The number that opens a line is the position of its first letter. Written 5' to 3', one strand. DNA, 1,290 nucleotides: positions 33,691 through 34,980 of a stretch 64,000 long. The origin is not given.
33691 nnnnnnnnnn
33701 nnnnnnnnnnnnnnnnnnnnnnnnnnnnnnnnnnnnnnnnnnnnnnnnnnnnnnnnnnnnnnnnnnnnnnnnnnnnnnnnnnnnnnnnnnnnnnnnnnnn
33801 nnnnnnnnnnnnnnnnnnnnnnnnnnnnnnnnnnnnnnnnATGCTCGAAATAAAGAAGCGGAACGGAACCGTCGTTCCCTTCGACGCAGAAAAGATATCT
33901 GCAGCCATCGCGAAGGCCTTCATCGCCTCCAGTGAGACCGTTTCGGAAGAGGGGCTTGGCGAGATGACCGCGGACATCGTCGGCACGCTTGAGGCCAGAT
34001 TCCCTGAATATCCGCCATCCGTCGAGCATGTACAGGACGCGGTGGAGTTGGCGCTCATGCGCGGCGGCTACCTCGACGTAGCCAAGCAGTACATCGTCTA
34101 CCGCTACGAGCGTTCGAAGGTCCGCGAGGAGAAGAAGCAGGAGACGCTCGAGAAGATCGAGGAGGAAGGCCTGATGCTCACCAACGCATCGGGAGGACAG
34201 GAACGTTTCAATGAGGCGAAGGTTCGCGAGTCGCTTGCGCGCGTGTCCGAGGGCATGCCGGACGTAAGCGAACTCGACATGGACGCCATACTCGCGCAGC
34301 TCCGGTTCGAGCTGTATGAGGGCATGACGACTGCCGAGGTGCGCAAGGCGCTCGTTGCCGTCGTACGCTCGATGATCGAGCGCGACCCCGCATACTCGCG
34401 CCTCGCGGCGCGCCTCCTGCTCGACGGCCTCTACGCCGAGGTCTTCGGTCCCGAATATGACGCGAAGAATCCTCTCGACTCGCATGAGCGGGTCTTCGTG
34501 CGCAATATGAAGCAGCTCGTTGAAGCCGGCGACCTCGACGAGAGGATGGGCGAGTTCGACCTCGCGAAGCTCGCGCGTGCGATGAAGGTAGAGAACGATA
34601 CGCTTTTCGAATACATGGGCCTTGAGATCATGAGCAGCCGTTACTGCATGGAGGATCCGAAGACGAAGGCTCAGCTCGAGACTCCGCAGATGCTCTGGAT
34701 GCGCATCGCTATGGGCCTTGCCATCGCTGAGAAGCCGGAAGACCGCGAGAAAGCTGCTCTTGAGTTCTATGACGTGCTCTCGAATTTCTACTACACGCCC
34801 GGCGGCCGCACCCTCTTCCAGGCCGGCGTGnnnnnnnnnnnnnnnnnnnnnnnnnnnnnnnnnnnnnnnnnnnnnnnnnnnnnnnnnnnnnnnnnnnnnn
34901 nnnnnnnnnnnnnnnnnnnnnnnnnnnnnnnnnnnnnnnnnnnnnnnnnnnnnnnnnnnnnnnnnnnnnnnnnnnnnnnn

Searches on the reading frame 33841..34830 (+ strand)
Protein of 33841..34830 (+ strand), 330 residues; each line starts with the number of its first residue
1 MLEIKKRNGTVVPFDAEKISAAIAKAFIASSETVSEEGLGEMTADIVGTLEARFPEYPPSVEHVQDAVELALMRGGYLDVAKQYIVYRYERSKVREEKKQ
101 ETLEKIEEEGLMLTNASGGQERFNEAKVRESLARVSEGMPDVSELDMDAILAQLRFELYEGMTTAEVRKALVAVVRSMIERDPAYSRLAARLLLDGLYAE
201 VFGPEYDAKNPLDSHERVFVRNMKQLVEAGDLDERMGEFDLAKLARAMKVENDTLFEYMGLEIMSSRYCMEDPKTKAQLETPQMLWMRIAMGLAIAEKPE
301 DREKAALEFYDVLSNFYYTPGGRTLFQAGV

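Call 32: find_homologous_proteins(query=window:33841-34830:+, max_evalue=1e-40)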
Query window:33841-34830:+ (330 aa): 59 proteins with E <= 1e-40 among 8000 candidates.
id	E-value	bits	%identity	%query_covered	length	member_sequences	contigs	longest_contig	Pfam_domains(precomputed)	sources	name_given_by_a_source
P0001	9.4e-126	437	64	100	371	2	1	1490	PF02867.21,PF00317.27,PF03477.22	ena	-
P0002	3.9e-124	432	62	100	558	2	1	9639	PF02867.21,PF00317.27,PF03477.22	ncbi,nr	ncbi:MAG TPA: ATP cone domain-containing protein, partial [Candidatus Paceibacterota bacterium]|nr:A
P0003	6.3e-121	422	61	100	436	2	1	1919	PF02867.21,PF00317.27,PF03477.22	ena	-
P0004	2.9e-109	383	60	93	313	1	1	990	PF00317.27,PF03477.22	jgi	jgi:ribonucleoside-diphosphate reductase alpha chain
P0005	5.9e-109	382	57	100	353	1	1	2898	PF00317.27,PF03477.22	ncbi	ncbi:MAG: ATP cone domain-containing protein, partial [Minisyncoccia bacterium]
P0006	3.0e-105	370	54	100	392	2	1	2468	PF00317.27,PF03477.22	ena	-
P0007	2.2e-95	338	50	100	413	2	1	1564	PF02867.21,PF00317.27,PF03477.22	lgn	-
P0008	9.1e-83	296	61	75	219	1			PF03477.22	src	-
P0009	3.4e-78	281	46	99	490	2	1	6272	PF02867.21,PF00317.27,PF03477.22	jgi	jgi:ribonucleoside-diphosphate reductase alpha chain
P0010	8.9e-78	280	44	99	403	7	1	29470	PF00317.27,PF03477.22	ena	-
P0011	2.0e-76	275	45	99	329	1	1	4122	PF00317.27,PF03477.22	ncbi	ncbi:MAG: ribonucleoside-diphosphate reductase alpha chain, partial [Parcubacteria group bacterium G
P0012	7.1e-76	274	44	99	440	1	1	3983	PF02867.21,PF00317.27,PF03477.22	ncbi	-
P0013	3.2e-74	268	42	99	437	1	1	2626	PF02867.21,PF00317.27,PF03477.22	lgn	-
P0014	3.3e-73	265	42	99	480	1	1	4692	PF02867.21,PF00317.27,PF03477.22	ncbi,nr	ncbi:MAG: ATP cone domain-containing protein, partial [bacterium]|nr:ATP cone domain-containing prot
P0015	2.0e-68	249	46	93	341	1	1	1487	PF00317.27,PF03477.22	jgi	jgi:ribonucleoside-diphosphate reductase alpha chain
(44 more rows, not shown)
